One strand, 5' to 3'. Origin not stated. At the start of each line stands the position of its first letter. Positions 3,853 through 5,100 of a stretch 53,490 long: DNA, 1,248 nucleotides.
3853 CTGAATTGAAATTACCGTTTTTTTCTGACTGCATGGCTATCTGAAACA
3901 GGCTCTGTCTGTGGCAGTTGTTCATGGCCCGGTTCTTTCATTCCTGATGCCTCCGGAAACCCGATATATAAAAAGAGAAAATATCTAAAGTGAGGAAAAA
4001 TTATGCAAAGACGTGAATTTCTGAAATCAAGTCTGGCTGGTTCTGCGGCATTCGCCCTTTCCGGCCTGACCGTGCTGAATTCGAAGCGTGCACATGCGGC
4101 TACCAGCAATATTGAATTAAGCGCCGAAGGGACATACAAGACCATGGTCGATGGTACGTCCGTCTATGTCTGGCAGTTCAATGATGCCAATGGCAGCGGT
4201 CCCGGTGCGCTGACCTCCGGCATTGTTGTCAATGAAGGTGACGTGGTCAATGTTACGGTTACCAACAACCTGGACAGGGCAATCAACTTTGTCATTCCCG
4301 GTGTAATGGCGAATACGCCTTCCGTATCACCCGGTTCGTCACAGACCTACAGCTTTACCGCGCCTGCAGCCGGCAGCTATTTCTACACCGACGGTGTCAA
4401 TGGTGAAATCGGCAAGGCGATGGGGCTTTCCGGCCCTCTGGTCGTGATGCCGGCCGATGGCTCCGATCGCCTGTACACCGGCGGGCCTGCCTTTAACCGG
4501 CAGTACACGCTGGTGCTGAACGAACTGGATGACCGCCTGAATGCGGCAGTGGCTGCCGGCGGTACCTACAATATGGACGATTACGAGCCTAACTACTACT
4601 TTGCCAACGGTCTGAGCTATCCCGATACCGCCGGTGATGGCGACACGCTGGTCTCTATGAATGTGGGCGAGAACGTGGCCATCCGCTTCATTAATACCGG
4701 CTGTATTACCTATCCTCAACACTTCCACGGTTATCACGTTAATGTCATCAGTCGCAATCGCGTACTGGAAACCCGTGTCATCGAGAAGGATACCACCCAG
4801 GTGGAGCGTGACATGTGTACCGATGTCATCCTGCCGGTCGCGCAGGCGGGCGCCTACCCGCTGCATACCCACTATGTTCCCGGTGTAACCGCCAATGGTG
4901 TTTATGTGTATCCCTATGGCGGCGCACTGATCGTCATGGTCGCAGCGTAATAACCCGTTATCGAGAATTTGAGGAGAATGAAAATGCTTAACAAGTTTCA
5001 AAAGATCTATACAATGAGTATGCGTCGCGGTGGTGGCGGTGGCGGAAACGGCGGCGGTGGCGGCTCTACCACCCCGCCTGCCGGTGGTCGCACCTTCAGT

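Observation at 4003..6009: Reciprocally degenerate pair of two-domain multicopper oxidases: a probable obligate heteromeric 'split' MCO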

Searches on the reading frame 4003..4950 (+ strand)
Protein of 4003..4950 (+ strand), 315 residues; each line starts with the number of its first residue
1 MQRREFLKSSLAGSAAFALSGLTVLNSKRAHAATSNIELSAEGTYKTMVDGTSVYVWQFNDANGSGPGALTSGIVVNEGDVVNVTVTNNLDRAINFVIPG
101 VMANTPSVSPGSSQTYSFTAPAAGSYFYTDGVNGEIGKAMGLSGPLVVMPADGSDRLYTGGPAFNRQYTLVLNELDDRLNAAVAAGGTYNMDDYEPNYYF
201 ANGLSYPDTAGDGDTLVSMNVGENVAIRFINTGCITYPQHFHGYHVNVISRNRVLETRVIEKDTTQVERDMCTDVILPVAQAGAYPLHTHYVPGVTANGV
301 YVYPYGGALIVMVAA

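Call 3: search_protein_families(library=pfam, proteins=[window:4003-4950:+], max_evalue=0.01)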
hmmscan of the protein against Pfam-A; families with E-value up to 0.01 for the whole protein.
window:4003-4950:+ (315 aa): 4 families
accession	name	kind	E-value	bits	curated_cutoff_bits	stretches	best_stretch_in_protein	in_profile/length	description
PF07732.21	Cu-oxidase_3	-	1e-08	35.7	21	1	63-150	21-116/119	Multicopper oxidase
PF07731.20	Cu-oxidase_2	-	1.7e-08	34.7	20.4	1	202-291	24-119/137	Multicopper oxidase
PF13473.12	Cupredoxin_1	-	0.00011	22.6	27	1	73-135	36-97/104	Cupredoxin-like domain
PF10518.14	TAT_signal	-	0.0021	18.4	22.7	1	1-19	2-20/21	TAT (twin-arginine translocation) pathway signal sequence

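Call 4: search_protein_families(library=ncbifam, proteins=[window:4003-4950:+], max_evalue=0.01)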
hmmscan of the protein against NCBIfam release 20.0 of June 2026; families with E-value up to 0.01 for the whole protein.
window:4003-4950:+ (315 aa): 4 families
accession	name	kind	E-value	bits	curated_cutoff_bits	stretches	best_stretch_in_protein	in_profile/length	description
TIGR01480.1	copper_res_A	subfamily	3.5e-11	42.3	478.95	1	1-178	6-184/593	copper resistance system multicopper oxidase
TIGR02376.1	Cu_nitrite_red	equivalog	5.8e-11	42.3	296.3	1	30-295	23-299/326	copper-containing nitrite reductase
NF008205.1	PRK10965.1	equivalog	0.0012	17.7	525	1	1-149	1-164/529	multicopper oxidase CueO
TIGR04246.1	nitrous_NosZ_Gp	equivalog_domain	0.0085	14.4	625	0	74-127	501-556/578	Sec-dependent nitrous-oxide reductase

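Call 7: search_solved_structures(query=window:4003-4950:+, max_evalue=0.01, show_alignments=3)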
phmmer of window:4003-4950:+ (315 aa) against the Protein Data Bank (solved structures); distinct sequences matched with E-value up to 0.01: 46.
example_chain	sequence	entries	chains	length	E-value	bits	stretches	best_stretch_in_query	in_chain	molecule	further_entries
3g5w_A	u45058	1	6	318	3.5e-09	39.5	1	64-307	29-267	Multicopper oxidase type 1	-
5zl1_A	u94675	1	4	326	6.6e-08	35.3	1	33-157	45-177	Putative copper-type nitrite reductase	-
2zwn_A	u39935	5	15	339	2.8e-07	33.2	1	62-304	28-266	two-domain type laccase | Multicopper oxidase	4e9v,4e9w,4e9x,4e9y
1ndt_A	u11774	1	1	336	1.6e-06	30.8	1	48-170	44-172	PROTEIN (NITRITE REDUCTASE)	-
1gs8_A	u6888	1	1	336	2.1e-06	30.3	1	51-170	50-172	DISSIMILATORY COPPER-CONTAINING NITRITE REDUCTASE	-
6vox_A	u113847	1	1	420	2.3e-06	30.2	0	106-152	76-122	Copper oxidase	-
4kns_A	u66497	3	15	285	3e-06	29.9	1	52-233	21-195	Multicopper oxidase type 1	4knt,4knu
2jfc_A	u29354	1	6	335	3.1e-06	29.8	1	51-170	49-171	DISSIMILATORY COPPER-CONTAINING NITRITE REDUCTASE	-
1wae_A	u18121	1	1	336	3.3e-06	29.7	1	51-170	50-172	DISSIMILATORY COPPER-CONTAINING NITRITE REDUCTASE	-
2bp0_B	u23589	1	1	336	3.5e-06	29.6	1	51-170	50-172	DISSIMILATORY COPPER-CONTAINING NITRITE REDUCTASE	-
2bp0_A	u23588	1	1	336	3.5e-06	29.6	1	51-170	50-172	DISSIMILATORY COPPER-CONTAINING NITRITE REDUCTASE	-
2xx0_A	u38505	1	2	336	3.7e-06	29.6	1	51-170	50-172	DISSIMILATORY COPPER-CONTAINING NITRITE REDUCTASE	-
9kwu_A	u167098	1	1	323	3.7e-06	29.5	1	33-176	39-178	Copper-containing nitrite reductase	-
2xx1_A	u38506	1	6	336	3.8e-06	29.5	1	51-170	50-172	DISSIMILATORY COPPER-CONTAINING NITRITE REDUCTASE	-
2xxg_A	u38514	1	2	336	3.8e-06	29.5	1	51-170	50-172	DISSIMILATORY COPPER-CONTAINING NITRITE REDUCTASE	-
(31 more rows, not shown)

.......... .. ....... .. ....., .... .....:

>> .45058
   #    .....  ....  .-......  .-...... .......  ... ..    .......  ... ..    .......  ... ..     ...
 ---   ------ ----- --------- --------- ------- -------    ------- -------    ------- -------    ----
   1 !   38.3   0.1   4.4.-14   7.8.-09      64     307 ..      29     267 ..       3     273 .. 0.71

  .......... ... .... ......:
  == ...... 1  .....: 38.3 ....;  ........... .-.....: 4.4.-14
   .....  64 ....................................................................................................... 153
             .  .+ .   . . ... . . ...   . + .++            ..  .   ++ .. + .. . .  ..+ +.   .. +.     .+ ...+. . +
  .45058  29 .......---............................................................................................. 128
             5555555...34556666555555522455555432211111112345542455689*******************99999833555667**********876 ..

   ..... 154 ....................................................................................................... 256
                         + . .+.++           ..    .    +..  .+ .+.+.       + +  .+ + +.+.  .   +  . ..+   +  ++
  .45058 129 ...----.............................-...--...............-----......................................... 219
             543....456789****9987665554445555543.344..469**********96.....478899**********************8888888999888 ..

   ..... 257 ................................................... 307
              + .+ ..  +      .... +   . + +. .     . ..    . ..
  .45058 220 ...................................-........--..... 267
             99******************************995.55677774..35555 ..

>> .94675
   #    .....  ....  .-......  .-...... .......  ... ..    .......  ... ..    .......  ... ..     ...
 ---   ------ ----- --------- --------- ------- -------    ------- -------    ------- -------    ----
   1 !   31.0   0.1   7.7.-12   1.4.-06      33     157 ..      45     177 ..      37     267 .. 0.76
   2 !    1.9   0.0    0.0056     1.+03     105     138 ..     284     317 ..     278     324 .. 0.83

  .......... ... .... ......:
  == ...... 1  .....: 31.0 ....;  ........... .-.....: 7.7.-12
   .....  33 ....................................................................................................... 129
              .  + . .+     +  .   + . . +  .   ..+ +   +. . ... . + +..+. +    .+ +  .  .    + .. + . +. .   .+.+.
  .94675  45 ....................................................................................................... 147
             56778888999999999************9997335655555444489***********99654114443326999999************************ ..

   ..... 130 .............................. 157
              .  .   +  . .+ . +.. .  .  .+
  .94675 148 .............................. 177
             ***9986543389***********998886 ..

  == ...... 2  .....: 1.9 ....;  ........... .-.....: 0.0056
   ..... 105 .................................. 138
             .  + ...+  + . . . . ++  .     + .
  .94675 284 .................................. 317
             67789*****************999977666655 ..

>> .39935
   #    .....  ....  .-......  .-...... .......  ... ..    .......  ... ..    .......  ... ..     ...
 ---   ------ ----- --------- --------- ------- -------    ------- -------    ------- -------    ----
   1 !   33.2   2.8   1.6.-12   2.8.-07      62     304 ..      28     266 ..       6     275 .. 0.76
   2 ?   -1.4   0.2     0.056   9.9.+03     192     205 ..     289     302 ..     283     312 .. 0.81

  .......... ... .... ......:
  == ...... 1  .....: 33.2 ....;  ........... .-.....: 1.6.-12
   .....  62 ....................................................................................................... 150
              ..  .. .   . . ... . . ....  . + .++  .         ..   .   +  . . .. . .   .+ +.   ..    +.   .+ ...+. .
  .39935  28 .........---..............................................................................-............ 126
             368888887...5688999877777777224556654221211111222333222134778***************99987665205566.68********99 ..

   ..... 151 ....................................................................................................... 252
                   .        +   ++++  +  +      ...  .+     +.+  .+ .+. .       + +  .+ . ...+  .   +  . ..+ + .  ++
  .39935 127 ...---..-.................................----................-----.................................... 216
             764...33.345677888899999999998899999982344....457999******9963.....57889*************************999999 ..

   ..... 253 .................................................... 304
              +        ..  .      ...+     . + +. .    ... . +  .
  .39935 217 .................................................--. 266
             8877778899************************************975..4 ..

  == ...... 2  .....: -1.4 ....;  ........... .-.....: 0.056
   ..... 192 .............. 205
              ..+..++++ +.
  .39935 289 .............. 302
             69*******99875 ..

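Call 8: find_homologous_proteins(query=window:4003-4950:+, max_evalue=0.00001)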
Query window:4003-4950:+ (315 aa): 366 proteins with E <= 0.00001 among 8000 candidates; the best 120 are listed.
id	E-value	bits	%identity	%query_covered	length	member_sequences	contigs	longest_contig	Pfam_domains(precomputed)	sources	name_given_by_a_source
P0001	2.2e-199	679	96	100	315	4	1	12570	PF07731.21,PF07732.22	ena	-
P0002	1.8e-167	574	81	100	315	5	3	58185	PF07731.21,PF07732.22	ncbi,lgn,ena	-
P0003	1.1e-166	571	81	100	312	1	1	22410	PF07731.21,PF07732.22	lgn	-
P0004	4.9e-166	569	79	100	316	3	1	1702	PF07731.21,PF07732.22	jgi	jgi:FtsP/CotA-like multicopper oxidase with cupredoxin domain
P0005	1.8e-164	564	81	100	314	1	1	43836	PF07731.21,PF07732.22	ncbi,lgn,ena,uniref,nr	ncbi:multicopper oxidase domain-containing protein [Thiohalobacter sp.]|uniref:multicopper oxidase d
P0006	4.7e-164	563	81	100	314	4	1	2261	PF07731.21,PF13473.13,PF07732.22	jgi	jgi:FtsP/CotA-like multicopper oxidase with cupredoxin domain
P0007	7.2e-164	562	78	100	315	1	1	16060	PF07731.21,PF07732.22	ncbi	ncbi:MAG: multicopper oxidase domain-containing protein [Thiogranum sp.]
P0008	1.2e-163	562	79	100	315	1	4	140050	PF07731.21,PF07732.22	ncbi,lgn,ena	-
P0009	1.3e-163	561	78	100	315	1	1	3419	PF07731.21,PF07732.22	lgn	-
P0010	4.0e-163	560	77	100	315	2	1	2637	PF07731.21,PF07732.22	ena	-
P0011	3.3e-162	557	80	100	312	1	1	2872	PF07731.21,PF07732.22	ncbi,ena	-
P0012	1.6e-161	555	77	100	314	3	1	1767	PF07731.21,PF07732.22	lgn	-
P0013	1.7e-160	551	78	100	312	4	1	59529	PF07731.21,PF07732.22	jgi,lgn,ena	-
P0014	2.6e-160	551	78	100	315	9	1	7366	PF07731.21,PF07732.22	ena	-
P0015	2.9e-160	550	78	100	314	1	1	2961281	PF07731.21,PF07732.22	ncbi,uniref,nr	ncbi:multicopper oxidase domain-containing protein [Thiohalobacter sp. IOR34]|uniref:multicopper oxi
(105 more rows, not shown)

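Call 15: find_related_loci(query=A1, collection=genome_contigs, flank=10000)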
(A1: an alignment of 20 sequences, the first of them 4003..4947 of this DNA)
Query A1 (315 aa) in genome_contigs; peptide patterns used: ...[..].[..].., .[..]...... (x = any residue, [..] = any of these).
76 stretches matched a pattern; 34 encode a relative of the query (tblastn E <= 1e-3); 34 distinct loci.
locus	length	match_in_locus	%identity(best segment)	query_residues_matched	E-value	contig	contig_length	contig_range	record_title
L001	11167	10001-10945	79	1-315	7e-172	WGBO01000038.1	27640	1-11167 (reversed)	MAG: Gammaproteobacteria bacterium isolate S144_26 k151_294910, whole genome shotgun sequence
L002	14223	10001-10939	78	1-313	2e-170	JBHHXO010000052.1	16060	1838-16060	MAG: Thiogranum sp. isolate D_1_bin.43 NODE_1246_length_16060_cov_5.072290, whole genome shotgun sequence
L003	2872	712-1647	80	1-315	2e-179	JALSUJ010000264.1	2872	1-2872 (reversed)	MAG: Gammaproteobacteria bacterium isolate S010_maxbin2_scaf2bin.015_VB S010_NODE_24032_length_2872_cov_1.742441, whole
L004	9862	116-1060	78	1-315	1e-167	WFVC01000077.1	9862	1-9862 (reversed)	MAG: Gammaproteobacteria bacterium isolate S140_26 k151_317680, whole genome shotgun sequence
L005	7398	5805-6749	74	1-315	1e-157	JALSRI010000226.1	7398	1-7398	MAG: Thiohalobacter sp. isolate 356-308_metabat1_scaf2bin.060 356-308_scaffold_7189_c1, whole genome shotgun sequence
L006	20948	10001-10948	69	1-315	1e-148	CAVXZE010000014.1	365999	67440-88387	MAG: uncultured delta proteobacterium isolate MFD09779.bin.1.97 genome assembly, contig: contig_32607, whole genome shot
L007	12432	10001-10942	68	1-315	2e-145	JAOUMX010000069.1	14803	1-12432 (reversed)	MAG: Gammaproteobacteria bacterium isolate 8_1_July_SF_Bin54 8_1_July_SF_Bin54_scaffold_1453_c1, whole genome shotgun se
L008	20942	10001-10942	68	1-314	6e-145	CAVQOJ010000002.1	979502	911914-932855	MAG: uncultured Holophagae bacterium isolate MFD09964.bin.1.228 genome assembly, contig: contig_15125, whole genome shot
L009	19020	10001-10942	68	1-315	2e-144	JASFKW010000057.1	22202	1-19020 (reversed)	MAG: Gammaproteobacteria bacterium isolate D0817M02metaG_Bin_8 D0817M02metaG_FD_scaffold_517_c1, whole genome shotgun se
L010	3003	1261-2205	67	1-315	5e-150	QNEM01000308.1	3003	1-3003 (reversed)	MAG: Gammaproteobacteria bacterium isolate B40_G6 B40_Guay6_scaffold_61534, whole genome shotgun sequence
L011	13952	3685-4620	70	1-315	3e-141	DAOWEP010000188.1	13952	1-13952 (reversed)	MAG TPA_asm: Gammaproteobacteria bacterium isolate CSMAG_1942 CSMAG_1942_k141_3989812_length_13952_cov_13.9689, whole ge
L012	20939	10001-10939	68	1-315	2e-139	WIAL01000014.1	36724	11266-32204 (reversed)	MAG: Hydrogenothermaceae bacterium isolate S21_4_esom k251_1113, whole genome shotgun sequence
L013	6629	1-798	77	50-315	5e-139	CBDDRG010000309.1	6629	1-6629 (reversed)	uncultured bacterium isolate s14_56 genome assembly, contig: k141_118393, whole genome shotgun sequence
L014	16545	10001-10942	64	1-314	1e-136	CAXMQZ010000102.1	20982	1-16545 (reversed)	MAG: uncultured Polyangiaceae bacterium isolate 10C-St20-MC-01_bin.6.orig genome assembly, contig: k141_1855186, whole g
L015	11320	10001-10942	65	1-314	2e-135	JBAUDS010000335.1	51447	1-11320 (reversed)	MAG: Thermoanaerobaculia bacterium isolate MFD13100_ilm_asm_bin9 k127_112621, whole genome shotgun sequence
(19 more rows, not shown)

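Call 71: search_protein_representatives(alignment_id=A1)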
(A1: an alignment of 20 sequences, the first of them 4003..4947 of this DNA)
Query: 20 sequences, 315 profile positions. Proteins with E-value up to 0.001 (for the whole library): 3961; up to 1e-10: 1677; up to 1e-30: 110. The best 150 are listed.
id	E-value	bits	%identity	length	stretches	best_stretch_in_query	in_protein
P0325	3.0e-114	397.5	-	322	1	1-314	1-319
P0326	4.6e-112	390.4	-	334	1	2-314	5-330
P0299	5.1e-108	377.1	-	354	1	2-313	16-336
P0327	3.0e-102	358.1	-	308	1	1-314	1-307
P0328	5.3e-100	350.7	-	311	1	1-313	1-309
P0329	2.3e-99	348.6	-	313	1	1-314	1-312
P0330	4.6e-99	347.7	-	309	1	1-314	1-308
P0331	5.3e-99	347.5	-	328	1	1-314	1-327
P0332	1.3e-97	342.9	-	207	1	1-206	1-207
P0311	3.4e-87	308.7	-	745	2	33-308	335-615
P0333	2.8e-86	305.7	-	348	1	1-306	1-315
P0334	2.9e-82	292.5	-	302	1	1-314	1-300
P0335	2.4e-73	263.2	-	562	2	36-308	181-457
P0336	7.1e-72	258.3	-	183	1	140-314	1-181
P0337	2.5e-66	240.1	-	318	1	2-309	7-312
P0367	7.0e-45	169.6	-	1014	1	47-303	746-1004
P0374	1.0e-42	162.5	-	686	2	30-312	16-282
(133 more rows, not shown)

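Call 85: find_encoding_contigs(protein=P0374, flank=6000, max_places=2)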
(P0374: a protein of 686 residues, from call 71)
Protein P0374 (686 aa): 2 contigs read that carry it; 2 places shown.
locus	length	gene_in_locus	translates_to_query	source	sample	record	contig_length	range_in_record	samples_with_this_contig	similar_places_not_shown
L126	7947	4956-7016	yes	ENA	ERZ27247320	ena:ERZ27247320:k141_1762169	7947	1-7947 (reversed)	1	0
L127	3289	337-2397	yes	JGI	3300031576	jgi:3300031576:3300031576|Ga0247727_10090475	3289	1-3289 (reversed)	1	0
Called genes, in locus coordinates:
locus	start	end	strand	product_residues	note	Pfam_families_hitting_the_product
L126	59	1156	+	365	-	PF13506:Glyco_transf_21, PF00535:Glycos_transf_2, PF10111:Glyco_tranf_2_2 (weak), PF13641:Glyco_tranf_2_3, PF13632:Glyco_trans_2_3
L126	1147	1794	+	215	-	PF07638:Sigma70_ECF (weak), PF04542:Sigma70_r2, PF08281:Sigma70_r4_2, PF04545:Sigma70_r4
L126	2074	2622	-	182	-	PF01609:DDE_Tnp_1, PF13359:DDE_Tnp_4, PF13751:DDE_Tnp_1_6 (weak)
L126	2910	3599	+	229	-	PF18962:Por_Secre_tail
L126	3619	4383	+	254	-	PF18962:Por_Secre_tail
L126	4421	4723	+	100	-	PF21814:DUF6883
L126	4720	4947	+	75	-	PF16277:DUF4926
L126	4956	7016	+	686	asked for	PF07731:Cu-oxidase_2, PF07732:Cu-oxidase_3, PF00394:Cu-oxidase (weak), PF18962:Por_Secre_tail (weak)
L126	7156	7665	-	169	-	PF01467:CTP_transf_like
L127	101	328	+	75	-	PF16277:DUF4926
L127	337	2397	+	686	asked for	PF07731:Cu-oxidase_2, PF07732:Cu-oxidase_3, PF00394:Cu-oxidase (weak), PF18962:Por_Secre_tail (weak)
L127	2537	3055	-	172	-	PF01467:CTP_transf_like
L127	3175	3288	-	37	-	?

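Call 86: find_encoding_contigs(protein=P0367, flank=6000, max_places=2)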
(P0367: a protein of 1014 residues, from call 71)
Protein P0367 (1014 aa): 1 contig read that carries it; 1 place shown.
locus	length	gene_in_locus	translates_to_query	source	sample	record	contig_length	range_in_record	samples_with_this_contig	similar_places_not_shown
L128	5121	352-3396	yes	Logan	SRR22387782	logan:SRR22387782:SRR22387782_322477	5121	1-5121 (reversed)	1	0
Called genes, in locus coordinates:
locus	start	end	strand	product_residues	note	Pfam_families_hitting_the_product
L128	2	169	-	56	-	?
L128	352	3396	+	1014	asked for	PF13620:CarboxypepD_reg, PF13620:CarboxypepD_reg, PF17210:SdrD_B, PF22904:NOMO1-like_2nd, PF13620:CarboxypepD_reg, PF22904:NOMO1-like_2nd, PF13620:CarboxypepD_reg, PF13715:CarbopepD_reg_2, +28 more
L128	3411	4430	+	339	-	PF07731:Cu-oxidase_2 (faint), PF07732:Cu-oxidase_3 (weak), PF00394:Cu-oxidase (weak)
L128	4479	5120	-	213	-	?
